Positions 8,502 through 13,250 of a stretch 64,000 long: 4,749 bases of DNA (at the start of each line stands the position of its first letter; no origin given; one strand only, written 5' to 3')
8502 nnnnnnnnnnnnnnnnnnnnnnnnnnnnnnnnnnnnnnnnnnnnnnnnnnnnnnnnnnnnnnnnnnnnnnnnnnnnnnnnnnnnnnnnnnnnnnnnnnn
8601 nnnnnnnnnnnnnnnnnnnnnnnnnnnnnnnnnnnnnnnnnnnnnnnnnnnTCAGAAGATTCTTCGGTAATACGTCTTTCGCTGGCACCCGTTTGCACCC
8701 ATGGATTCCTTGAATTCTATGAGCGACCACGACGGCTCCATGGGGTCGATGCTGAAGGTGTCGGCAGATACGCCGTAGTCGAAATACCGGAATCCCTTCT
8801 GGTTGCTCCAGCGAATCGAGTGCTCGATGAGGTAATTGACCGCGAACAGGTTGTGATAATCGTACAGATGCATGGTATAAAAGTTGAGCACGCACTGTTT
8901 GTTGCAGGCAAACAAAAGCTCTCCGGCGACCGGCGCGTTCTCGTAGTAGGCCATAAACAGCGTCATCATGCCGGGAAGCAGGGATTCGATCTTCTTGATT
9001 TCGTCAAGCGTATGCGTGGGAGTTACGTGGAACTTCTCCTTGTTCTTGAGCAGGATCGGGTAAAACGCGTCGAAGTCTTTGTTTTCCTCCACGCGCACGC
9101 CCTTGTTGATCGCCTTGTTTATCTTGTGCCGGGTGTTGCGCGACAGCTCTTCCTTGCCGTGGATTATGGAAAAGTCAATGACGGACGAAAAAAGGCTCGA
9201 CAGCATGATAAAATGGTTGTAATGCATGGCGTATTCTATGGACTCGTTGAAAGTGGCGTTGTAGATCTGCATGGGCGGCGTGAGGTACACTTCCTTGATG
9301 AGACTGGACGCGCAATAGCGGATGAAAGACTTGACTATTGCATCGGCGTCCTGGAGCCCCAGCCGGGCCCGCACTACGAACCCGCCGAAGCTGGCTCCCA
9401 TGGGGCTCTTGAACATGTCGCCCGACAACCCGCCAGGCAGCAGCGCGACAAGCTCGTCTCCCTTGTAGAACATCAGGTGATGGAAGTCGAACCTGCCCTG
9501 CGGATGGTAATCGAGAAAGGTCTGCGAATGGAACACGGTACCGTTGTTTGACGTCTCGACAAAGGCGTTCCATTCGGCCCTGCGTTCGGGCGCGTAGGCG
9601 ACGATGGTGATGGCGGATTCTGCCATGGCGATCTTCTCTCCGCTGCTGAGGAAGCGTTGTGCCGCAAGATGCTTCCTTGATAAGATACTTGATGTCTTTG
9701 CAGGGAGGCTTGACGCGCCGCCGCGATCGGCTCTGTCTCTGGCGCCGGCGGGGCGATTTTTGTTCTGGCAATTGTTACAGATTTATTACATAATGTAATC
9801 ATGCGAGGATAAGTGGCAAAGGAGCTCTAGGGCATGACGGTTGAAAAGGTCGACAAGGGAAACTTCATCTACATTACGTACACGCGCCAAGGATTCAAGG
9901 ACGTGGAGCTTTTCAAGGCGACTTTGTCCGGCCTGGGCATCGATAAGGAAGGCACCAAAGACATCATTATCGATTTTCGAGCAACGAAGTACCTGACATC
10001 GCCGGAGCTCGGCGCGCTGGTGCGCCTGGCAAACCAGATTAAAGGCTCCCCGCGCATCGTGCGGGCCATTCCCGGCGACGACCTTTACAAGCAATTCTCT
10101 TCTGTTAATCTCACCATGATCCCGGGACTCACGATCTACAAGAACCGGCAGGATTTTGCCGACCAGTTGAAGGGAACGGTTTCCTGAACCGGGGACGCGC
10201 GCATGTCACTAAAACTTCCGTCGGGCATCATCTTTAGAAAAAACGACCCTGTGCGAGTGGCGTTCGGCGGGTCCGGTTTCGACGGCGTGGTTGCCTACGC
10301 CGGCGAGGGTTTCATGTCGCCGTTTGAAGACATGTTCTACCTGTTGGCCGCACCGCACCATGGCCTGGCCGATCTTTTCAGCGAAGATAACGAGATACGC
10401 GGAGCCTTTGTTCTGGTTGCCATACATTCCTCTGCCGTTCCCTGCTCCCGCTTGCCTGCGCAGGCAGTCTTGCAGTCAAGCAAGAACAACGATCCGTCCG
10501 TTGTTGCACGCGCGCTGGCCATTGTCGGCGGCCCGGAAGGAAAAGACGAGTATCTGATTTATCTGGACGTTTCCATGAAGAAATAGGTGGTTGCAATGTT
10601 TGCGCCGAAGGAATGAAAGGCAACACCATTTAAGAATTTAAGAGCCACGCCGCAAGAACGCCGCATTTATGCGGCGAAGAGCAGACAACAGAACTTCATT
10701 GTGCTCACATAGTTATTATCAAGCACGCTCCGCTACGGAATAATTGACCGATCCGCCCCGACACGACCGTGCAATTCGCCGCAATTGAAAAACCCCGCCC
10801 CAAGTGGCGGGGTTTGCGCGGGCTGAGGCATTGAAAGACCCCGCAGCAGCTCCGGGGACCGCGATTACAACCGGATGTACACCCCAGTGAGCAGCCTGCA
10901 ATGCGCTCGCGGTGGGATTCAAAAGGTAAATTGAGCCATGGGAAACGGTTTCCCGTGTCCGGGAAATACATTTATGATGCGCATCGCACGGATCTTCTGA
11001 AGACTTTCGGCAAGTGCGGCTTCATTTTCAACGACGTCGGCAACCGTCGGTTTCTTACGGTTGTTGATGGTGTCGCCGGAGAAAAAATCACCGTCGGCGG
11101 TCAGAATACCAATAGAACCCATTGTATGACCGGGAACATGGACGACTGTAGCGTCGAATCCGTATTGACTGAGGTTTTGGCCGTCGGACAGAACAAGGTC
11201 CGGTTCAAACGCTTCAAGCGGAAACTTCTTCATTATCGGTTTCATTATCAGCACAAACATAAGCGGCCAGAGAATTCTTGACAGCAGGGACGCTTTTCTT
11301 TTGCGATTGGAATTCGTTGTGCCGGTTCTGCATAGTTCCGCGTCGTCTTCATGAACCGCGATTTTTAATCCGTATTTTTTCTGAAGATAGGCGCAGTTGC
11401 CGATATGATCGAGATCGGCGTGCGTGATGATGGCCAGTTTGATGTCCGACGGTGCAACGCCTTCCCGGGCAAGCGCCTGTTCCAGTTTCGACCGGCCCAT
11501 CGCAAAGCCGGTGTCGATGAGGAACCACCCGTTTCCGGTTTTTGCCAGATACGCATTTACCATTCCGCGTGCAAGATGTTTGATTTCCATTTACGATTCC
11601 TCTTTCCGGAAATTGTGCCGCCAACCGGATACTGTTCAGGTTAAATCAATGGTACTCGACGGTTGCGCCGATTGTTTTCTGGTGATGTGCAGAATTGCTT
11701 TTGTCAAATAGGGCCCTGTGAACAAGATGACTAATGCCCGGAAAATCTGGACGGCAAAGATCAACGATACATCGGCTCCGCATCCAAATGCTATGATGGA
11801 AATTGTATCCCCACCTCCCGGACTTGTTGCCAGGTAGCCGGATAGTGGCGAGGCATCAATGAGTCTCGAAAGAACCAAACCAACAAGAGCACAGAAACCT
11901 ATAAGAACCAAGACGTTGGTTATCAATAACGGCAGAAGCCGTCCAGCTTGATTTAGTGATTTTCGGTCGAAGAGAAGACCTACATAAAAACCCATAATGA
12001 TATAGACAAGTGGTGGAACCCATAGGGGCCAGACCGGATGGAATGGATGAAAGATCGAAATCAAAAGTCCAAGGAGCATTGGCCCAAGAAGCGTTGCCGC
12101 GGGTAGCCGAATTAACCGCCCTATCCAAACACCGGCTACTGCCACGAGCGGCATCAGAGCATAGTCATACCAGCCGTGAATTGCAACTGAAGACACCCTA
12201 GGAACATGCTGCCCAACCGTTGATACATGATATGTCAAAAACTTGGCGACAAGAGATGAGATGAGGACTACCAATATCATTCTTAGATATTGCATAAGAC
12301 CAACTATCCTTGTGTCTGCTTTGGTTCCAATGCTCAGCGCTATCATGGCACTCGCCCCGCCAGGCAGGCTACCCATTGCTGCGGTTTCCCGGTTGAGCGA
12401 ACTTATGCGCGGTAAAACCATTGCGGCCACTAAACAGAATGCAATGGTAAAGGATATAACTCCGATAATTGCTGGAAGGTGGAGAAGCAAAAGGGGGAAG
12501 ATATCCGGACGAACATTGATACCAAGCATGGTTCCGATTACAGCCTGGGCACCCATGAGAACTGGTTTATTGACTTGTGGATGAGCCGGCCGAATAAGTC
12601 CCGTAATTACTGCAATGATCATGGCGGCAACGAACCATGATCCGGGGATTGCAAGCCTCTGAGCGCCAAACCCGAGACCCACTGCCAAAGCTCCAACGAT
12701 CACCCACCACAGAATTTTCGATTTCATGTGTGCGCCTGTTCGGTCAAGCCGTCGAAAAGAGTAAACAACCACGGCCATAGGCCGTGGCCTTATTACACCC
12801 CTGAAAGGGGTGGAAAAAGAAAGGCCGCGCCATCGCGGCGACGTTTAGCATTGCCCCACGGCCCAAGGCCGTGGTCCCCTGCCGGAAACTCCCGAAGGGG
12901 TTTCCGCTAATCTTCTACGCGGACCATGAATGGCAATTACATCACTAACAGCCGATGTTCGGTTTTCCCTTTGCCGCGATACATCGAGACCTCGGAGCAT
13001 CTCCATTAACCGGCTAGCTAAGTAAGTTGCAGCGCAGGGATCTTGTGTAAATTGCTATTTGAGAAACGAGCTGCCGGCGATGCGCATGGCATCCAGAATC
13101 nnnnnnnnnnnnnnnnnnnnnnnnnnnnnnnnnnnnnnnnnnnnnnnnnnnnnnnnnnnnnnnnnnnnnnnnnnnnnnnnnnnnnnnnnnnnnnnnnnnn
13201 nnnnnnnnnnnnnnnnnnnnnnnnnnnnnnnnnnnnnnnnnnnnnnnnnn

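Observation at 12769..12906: Five consecutive GC-rich hairpins, including two copies of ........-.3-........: a REP/BIME-like dispersed element family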

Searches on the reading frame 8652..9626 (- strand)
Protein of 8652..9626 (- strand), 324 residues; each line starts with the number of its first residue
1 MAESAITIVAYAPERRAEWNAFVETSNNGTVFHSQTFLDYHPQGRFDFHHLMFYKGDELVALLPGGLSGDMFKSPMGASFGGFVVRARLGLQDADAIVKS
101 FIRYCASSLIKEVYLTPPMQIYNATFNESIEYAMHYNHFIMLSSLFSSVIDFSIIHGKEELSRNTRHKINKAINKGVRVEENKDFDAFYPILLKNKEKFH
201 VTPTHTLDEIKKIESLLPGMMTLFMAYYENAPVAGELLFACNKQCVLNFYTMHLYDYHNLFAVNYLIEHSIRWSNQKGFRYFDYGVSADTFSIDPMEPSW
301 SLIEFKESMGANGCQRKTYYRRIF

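Call 16: search_protein_families(library=pfam, proteins=[window:8652-9626:-])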
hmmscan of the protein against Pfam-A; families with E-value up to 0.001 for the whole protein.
window:8652-9626:- (324 aa): 2 families
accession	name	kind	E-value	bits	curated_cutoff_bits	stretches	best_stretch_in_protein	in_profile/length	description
PF13480.13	Acetyltransf_6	-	4.2e-08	33.9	22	1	164-290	2-140/143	Acetyltransferase (GNAT) domain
PF02388.22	FemAB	-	0.00011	21.7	24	0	147-197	153-208/406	FemAB family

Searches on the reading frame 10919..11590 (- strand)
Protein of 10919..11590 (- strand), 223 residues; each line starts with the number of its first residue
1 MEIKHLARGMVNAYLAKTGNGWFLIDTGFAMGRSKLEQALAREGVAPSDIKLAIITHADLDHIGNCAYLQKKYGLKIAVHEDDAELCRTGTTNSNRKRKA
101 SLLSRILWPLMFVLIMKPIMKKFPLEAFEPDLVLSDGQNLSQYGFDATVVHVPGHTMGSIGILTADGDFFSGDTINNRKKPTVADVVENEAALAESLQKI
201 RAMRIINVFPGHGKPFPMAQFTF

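Call 16: search_protein_families(library=pfam, proteins=[window:10919-11590:-])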
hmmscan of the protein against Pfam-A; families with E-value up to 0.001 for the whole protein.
window:10919-11590:- (223 aa): 3 families
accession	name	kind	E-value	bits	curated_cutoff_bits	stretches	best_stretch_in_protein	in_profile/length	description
PF00753.33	Lactamase_B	-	6.9e-26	91.8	22.7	1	8-212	3-196/196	Metallo-beta-lactamase superfamily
PF19583.5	ODP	-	6.4e-05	23.4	27.2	1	11-89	3-81/194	ODP family beta lactamase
PF12706.13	Lactamase_B_2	-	0.00016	21.8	27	1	22-90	2-73/200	Beta-lactamase superfamily domain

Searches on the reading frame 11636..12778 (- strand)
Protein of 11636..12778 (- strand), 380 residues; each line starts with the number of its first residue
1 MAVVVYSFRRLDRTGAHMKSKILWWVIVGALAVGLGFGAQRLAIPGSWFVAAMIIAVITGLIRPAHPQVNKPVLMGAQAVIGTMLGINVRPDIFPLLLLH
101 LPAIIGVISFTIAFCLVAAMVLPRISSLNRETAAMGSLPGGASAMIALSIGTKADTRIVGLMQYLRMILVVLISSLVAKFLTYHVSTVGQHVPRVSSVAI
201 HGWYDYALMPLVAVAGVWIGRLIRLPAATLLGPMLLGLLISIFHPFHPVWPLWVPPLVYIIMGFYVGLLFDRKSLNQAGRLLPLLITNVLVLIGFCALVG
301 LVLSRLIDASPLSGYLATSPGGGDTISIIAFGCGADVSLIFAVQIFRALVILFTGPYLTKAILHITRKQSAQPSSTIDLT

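Call 13: find_encoding_contigs(protein=window:11636-12727:-, flank=10000, max_places=6)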
Protein window:11636-12727:- (363 aa): no gene with exactly this product is on record in the collection.

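Call 14: find_encoding_contigs(protein=window:11636-12778:-, flank=10000, max_places=6)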
Protein window:11636-12778:- (380 aa): 7 contigs read that carry it; 3 places shown.
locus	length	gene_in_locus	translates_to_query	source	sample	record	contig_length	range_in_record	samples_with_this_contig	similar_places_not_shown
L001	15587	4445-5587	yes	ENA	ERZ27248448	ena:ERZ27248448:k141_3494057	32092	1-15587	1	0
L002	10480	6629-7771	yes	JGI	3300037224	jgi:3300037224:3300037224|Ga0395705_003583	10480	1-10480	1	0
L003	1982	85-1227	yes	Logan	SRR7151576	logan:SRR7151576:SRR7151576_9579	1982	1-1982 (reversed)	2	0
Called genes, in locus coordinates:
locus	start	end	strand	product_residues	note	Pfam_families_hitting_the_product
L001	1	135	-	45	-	?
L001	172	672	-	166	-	-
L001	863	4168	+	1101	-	PF00801:PKD (faint), PF18911:PKD_4 (faint), PF22352:K319L-like_PKD (faint), PF13472:Lipase_GDSL_2 (faint)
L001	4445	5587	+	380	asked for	PF05145:AbrB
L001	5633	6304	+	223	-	PF00753:Lactamase_B, PF23023:Anti-Pycsar_Apyc1 (faint)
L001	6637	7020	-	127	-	-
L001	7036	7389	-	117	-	-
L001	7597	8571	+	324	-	PF13480:Acetyltransf_6 (weak)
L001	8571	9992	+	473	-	-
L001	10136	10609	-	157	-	PF00583:Acetyltransf_1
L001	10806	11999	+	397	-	PF01594:AI-2E_transport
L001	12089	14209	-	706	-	-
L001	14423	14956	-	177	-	-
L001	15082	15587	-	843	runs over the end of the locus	PF13620:CarboxypepD_reg (faint), PF18911:PKD_4 (faint), PF05048:NosD (weak), PF07602:DUF1565 (weak)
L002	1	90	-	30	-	?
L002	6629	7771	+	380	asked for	PF05145:AbrB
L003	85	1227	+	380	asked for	PF05145:AbrB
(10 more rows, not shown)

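Call 16: search_protein_families(library=pfam, proteins=[window:11636-12727:-])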
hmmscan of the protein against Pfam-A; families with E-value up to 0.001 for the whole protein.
window:11636-12727:- (363 aa): 1 family
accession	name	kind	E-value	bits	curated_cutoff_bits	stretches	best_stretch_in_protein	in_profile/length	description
PF05145.17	AbrB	-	1.8e-71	241.1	29.2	1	31-344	1-312/314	Transition state regulatory protein AbrB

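Call 19: find_homologous_proteins(query=window:11636-12727:-, max_evalue=1e-20)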
Query window:11636-12727:- (363 aa): 176 proteins with E <= 1e-20 among 8000 candidates; the best 120 are listed.
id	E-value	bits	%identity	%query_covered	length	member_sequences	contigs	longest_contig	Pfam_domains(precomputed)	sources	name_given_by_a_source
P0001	2.2e-206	703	91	100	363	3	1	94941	PF05145.18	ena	-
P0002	1.3e-198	678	88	100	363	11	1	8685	PF05145.18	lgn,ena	-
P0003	3.2e-197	673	89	99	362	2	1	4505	PF05145.18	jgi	jgi:uncharacterized protein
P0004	1.3e-191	655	86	100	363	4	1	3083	PF05145.18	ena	-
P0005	4.6e-191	653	85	100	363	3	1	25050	PF05145.18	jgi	jgi:hypothetical protein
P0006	1.6e-180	618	88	91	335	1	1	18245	PF05145.18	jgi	jgi:membrane AbrB-like protein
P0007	1.6e-163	562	73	100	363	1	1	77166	PF05145.18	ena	-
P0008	4.6e-163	561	72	100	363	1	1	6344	PF05145.18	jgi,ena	-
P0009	1.1e-161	556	73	100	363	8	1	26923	PF05145.18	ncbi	ncbi:MAG: AbrB family transcriptional regulator [Chitinivibrionales bacterium]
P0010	1.1e-157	543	73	100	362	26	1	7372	PF05145.18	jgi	jgi:uncharacterized protein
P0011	1.8e-147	509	69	93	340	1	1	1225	PF05145.18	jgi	jgi:membrane AbrB-like protein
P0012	2.2e-143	496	68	95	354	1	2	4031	PF05145.18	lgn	-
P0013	2.4e-132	460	61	99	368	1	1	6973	PF05145.18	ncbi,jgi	ncbi:MAG: AbrB family transcriptional regulator [Smithella sp.]|jgi:membrane AbrB-like protein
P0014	2.9e-131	456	62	97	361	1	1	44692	PF05145.18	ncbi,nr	ncbi:MAG: AbrB family transcriptional regulator [Candidatus Riflebacteria bacterium]|nr:AbrB family 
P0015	1.9e-129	450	62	97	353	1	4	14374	PF05145.18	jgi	jgi:uncharacterized protein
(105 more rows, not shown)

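Call 20: find_encoding_contigs(protein=P0001, flank=10000, max_places=2)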
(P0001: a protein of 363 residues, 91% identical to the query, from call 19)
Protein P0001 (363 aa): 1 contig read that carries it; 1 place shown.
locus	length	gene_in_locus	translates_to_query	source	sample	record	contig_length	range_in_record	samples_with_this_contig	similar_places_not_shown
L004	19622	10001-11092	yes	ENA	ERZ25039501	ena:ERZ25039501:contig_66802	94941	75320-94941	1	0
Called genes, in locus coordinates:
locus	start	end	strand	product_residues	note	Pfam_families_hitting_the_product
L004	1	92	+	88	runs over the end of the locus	-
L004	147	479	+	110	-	-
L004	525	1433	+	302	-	PF26125:AcrVA2-like (faint)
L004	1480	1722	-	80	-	-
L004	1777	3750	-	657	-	-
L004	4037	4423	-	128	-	PF00072:Response_reg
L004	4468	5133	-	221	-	PF18962:Por_Secre_tail (weak)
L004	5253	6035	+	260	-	PF03781:FGE-sulfatase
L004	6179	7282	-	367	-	-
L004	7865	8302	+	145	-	-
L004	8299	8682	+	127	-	-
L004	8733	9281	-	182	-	PF04002:RadC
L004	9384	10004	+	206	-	PF13022:HTH_Tnp_1_2 (weak), PF00440:TetR_N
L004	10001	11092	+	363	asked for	PF05145:AbrB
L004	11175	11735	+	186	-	PF00857:Isochorismatase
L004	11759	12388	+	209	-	PF13483:Lactamase_B_3, PF12706:Lactamase_B_2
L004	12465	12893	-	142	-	-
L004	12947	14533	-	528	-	PF00239:Resolvase, PF07508:Recombinase, PF13408:Zn_ribbon_recom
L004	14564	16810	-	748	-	PF13426:PAS_9 (faint), PF08447:PAS_3 (weak), PF00158:Sigma54_activat, PF14532:Sigma54_activ_2, PF00004:AAA (weak), PF07728:AAA_5, PF25601:AAA_lid_14, PF02954:HTH_8 (weak), +4 more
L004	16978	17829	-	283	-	-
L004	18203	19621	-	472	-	?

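Call 21: find_encoding_contigs(protein=P0005, flank=10000, max_places=2)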
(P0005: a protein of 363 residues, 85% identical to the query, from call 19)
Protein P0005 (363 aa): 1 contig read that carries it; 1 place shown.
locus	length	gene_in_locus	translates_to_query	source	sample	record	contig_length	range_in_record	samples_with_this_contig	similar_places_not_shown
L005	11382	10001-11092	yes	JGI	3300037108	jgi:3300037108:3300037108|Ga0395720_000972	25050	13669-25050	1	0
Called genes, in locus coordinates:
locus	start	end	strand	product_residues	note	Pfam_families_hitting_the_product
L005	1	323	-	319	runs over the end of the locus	-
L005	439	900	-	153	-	PF02639:DUF188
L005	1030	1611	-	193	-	PF13568:OMP_b-brl_2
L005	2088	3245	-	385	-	PF00437:T2SSE, PF20703:nSTAND1 (faint)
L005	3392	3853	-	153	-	-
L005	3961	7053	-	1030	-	PF26549:Tricorn_N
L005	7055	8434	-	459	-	PF00285:Citrate_synt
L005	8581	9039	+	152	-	PF14489:QueF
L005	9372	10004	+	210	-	PF13022:HTH_Tnp_1_2 (weak), PF00440:TetR_N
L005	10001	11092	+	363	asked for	PF05145:AbrB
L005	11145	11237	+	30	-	-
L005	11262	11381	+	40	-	?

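Call 22: find_encoding_contigs(protein=P0007, flank=10000, max_places=2)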
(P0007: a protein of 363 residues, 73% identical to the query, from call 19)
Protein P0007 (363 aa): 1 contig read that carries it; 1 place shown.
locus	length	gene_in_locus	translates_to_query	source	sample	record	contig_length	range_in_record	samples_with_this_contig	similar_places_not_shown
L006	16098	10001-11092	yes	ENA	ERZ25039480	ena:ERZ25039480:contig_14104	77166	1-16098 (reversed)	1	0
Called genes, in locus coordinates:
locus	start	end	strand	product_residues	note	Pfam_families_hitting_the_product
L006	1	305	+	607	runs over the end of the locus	PF07697:7TMR-HDED, PF07698:7TM-7TMR_HD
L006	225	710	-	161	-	-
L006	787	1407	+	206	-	-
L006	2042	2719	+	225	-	-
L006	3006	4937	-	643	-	PF00270:DEAD, PF04851:ResIII, PF22527:DEXQc_Suv3 (weak), PF00271:Helicase_C (weak), PF08148:DSHCT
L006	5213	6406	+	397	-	PF13439:Glyco_transf_4 (faint), PF00534:Glycos_transf_1, PF13692:Glyco_trans_1_4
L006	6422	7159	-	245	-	PF13439:Glyco_transf_4 (weak), PF20706:GT4-conflict, PF00534:Glycos_transf_1, PF13692:Glyco_trans_1_4, PF13524:Glyco_trans_1_2 (weak)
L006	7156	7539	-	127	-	-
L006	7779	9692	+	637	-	PF13522:GATase_6, PF13537:GATase_7, PF00733:Asn_synthase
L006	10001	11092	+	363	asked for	PF05145:AbrB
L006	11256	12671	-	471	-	PF01943:Polysacc_synt, PF13440:Polysacc_synt_3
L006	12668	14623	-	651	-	PF00009:GTP_EFTU, PF03144:GTP_EFTU_D2, PF25461:Beta-barrel_SelB, PF09107:WHD_3rd_SelB (weak)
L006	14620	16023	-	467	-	PF12390:Se-cys_synth_N, PF03841:SelA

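Call 23: find_encoding_contigs(protein=P0009, flank=10000, max_places=2)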
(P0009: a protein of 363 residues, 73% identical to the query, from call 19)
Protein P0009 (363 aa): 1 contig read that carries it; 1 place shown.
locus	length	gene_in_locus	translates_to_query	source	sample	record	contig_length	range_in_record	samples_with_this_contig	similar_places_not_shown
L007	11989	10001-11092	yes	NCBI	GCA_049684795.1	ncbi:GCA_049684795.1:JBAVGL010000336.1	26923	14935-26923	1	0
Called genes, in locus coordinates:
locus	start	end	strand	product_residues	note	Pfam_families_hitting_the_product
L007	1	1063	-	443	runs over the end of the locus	PF03783:CsgG, PF11684:DUF3280 (weak)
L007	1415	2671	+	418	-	PF05697:Trigger_N, PF00254:FKBP_C (weak), PF05698:Trigger_C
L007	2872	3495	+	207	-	PF00574:CLP_protease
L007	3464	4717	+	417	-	PF06689:zf-C4_ClpX, PF00493:MCM (weak), PF00004:AAA, PF01078:Mg_chelatase (faint), PF07724:AAA_2, PF07728:AAA_5, PF13401:AAA_22 (faint), PF10431:ClpB_D2-small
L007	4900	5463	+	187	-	PF01740:STAS, PF13466:STAS_2 (weak)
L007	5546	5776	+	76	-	-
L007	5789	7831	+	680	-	-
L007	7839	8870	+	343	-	PF08240:ADH_N, PF16912:Glu_dehyd_C (weak), PF00107:ADH_zinc_N, PF13602:ADH_zinc_N_2 (weak)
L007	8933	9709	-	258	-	-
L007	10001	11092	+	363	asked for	PF05145:AbrB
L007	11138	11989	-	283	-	PF02540:NAD_synthase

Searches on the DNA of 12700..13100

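Call 70: search_rna_families(source=window, start=12700, end=13100, threshold=evalue, max_evalue=10)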
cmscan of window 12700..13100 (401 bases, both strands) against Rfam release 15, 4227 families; matches with E-value up to 10: 5.
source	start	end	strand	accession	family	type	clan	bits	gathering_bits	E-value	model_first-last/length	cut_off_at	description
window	12785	12846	+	RF01811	PtaRNA1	Gene; antitoxin;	-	27.2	47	0.0019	1-72/72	no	Plasmid transferred anti-sense RNA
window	12798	12827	+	RF01100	PK-BYV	Cis-reg;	-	15.3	50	1.2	1-40/40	no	3'-terminal pseudoknot in BYV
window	12820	12927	-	RF01872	MEG3_2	Gene; lncRNA;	-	14.7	60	1.8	1-105/105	no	Maternally expressed 3 conserved region 2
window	12809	12908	-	RF00519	suhB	Gene; sRNA;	CL00108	12.3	41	6.9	1-77/77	no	Makes More Granules Regulator RNA (mmgR)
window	12764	12811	-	RF02657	sot2652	Gene; sRNA;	-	11.3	61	3.8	108-163/187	no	Sense overlapping transcript RNA 2652 (sot)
